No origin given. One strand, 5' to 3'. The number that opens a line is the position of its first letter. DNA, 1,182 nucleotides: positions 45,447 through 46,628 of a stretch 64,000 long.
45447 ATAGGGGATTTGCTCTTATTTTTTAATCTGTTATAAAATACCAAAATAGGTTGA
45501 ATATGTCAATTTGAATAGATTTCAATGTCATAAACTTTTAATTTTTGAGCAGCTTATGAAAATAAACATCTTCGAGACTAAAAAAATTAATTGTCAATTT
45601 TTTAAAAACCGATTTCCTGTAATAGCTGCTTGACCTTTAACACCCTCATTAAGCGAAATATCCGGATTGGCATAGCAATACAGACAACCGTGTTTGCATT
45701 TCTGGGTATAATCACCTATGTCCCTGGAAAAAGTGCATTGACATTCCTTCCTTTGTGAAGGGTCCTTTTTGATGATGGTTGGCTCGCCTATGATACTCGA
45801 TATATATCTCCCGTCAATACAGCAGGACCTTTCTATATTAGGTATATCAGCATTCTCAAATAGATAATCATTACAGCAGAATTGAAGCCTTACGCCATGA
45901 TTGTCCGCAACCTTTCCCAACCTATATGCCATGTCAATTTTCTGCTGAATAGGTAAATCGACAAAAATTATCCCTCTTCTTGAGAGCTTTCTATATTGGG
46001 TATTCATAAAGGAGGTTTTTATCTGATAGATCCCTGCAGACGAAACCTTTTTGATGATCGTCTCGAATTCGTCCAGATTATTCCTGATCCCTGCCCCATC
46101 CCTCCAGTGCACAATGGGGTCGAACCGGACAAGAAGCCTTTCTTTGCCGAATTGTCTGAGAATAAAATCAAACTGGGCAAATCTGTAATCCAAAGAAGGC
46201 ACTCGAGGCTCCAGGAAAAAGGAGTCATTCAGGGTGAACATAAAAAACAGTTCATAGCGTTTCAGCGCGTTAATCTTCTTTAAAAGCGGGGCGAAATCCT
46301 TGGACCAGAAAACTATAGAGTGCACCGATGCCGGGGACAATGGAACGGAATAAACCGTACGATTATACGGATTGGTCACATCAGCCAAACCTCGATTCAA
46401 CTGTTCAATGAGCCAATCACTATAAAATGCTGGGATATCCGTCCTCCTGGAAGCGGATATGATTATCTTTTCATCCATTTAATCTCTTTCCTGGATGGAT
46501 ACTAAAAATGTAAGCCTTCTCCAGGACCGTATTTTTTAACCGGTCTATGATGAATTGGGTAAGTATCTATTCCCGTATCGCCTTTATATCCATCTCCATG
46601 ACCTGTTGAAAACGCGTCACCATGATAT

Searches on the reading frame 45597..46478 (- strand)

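Call 25: search_protein_families(library=pfam, proteins=[window:45597-46478:-], max_evalue=0.001)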
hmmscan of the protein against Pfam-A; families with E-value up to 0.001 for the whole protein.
window:45597-46478:- (294 aa): 1 family
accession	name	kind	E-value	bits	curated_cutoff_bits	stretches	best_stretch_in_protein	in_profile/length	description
PF08902.16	DUF1848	-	3.9e-69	233.8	30.5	1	6-270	1-262/262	Domain of unknown function (DUF1848)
